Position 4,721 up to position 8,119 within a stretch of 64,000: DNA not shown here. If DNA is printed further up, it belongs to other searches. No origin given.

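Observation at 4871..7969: NuoF-type hydrogenase subunit fused to a GltD/NfnB-type NAD(P)H-FAD-FeS module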

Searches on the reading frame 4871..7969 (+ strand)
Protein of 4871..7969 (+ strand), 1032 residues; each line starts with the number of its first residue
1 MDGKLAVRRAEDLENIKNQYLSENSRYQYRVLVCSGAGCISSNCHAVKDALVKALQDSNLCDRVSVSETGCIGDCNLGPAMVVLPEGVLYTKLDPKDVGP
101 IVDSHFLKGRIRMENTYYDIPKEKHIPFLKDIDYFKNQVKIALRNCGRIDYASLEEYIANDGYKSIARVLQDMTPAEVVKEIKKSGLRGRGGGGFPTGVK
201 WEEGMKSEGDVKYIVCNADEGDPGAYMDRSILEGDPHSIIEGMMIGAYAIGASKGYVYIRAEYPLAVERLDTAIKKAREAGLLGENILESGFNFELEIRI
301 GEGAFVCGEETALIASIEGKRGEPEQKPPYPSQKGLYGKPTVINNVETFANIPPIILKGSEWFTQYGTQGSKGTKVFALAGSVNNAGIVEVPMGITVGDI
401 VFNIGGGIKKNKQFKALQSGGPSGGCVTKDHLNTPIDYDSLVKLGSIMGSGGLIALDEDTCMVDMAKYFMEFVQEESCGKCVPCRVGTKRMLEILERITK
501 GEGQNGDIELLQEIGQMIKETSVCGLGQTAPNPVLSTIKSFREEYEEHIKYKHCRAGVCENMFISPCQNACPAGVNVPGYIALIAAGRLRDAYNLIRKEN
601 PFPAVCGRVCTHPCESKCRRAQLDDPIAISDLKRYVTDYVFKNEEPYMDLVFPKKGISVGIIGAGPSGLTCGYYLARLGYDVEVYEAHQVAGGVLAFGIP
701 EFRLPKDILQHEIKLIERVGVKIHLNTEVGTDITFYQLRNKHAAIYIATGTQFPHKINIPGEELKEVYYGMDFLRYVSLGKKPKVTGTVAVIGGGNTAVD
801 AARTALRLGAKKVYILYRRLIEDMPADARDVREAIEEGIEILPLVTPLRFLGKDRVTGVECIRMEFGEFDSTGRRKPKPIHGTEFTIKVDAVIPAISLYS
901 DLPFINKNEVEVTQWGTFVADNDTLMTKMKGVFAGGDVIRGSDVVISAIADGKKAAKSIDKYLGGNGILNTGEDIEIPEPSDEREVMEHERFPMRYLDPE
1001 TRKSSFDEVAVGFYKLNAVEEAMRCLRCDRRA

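Call 6: search_protein_families(library=pfam, proteins=[window:4871-7969:+])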
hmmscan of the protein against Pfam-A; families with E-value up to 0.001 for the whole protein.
window:4871-7969:+ (1032 aa): 12 families
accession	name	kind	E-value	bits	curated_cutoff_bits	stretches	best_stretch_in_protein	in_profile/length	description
PF01512.22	Complex1_51K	-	3.1e-48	163.9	31.2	1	182-353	1-149/150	Nuo51 FMN-binding domain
PF10589.14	NADH_4Fe-4S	-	1.7e-36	124.4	23.5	1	464-548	1-85/85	NADH-ubiquinone oxidoreductase-F iron-sulfur binding region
PF07992.20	Pyr_redox_2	-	3e-25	89.7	26.1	1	659-952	3-291/291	Pyridine nucleotide-disulphide oxidoreductase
PF14691.11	Fer4_20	-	2e-24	86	25.8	1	555-643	20-111/113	Dihydroprymidine dehydrogenase domain II, 4Fe-4S cluster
PF13738.12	Pyr_redox_3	-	3.4e-14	53.2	30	1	744-936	127-305/305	Pyridine nucleotide-disulphide oxidoreductase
PF13450.12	NAD_binding_8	-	5.7e-09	36.6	21.9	1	661-694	1-34/68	NAD(P)-binding Rossmann-like domain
PF00070.33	Pyr_redox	-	1.7e-07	32.1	22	0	789-859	2-77/82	Pyridine nucleotide-disulphide oxidoreductase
PF01257.25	2Fe-2S_thioredx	-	1e-06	29.1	24.8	1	25-103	62-142/145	Thioredoxin-like [2Fe-2S] ferredoxin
PF10531.15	SLBB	-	1.6e-05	25.1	27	1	377-425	2-53/55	SLBB domain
PF01946.23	Thi4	-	2.7e-05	24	26.2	1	659-702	20-64/235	Thi4 family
PF01266.30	DAO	-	0.00014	21.9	27.9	1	659-693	2-37/353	FAD dependent oxidoreductase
PF12831.13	FAD_oxidored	-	0.00036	20.4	27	0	659-697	2-40/416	FAD dependent oxidoreductase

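Call 7: search_protein_families(library=ncbifam, proteins=[window:4871-7969:+])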
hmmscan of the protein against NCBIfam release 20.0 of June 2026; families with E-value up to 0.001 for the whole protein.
window:4871-7969:+ (1032 aa): 48 families (the best 25 are shown)
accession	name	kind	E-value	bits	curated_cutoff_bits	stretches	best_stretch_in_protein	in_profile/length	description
TIGR01959.1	nuoF_fam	equivalog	5.1e-151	502.7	558.65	1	152-549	12-410/410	NADH-quinone oxidoreductase subunit NuoF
NF009410.0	PRK12771.1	subfamily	6.3e-148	493.8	516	1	517-1028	3-511/566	NAD(P)-binding protein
NF009454.0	PRK12814.1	equivalog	5.4e-143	477.7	916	1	538-1029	81-573/657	putative NADPH-dependent glutamate synthase small subunit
NF009414.0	PRK12778.1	equivalog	2.7e-123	412.8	1103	2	558-963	330-749/752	bifunctional dihydroorotate dehydrogenase B NAD binding subunit/NADPH-dependent glutamate synthase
NF008436.0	PRK11278.1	equivalog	9.5e-122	407.1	749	1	153-554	26-431/448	NADH-quinone oxidoreductase subunit NuoF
NF010120.0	PRK13596.1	equivalog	5.5e-117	390.9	389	1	153-554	19-422/433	NADH-quinone oxidoreductase subunit NuoF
TIGR01316.1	gltA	equivalog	2.7e-112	375.8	471.75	1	555-963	27-449/449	NADPH-dependent glutamate synthase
NF010590.0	PRK13984.1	equivalog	7.2e-107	358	946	2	565-964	196-607/611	putative oxidoreductase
TIGR01318.1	gltD_gamma_fam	subfamily_domain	5.2e-95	318.7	482.95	1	541-964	23-466/467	glutamate synthase, small subunit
NF009408.0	PRK12769.1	equivalog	3.2e-91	306.4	1003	1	558-964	229-652/659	formate-dependent uric acid utilization protein AegA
TIGR03315.1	Se_ygfK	equivalog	1.3e-89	301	835.3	1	559-963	439-836/1012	putative selenate reductase subunit YgfK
NF009413.0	PRK12775.1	equivalog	1e-80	271.8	1895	1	559-966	333-757/1006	putative trifunctional 2-polyprenylphenol hydroxylase/glutamate synthase subunit beta/ferritin domain-containing protein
NF009415.0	PRK12779.1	equivalog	2.1e-76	257.6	1519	1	547-960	186-623/944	putative bifunctional glutamate synthase subunit beta/2-polyprenylphenol hydroxylase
NF009409.0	PRK12770.1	subfamily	2.8e-75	253.7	343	1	653-965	15-352/360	putative glutamate synthase subunit beta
NF009451.0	PRK12809.1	equivalog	8.7e-73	245.6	1154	1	565-959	217-630/639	formate-dependent uric acid utilization protein YgfT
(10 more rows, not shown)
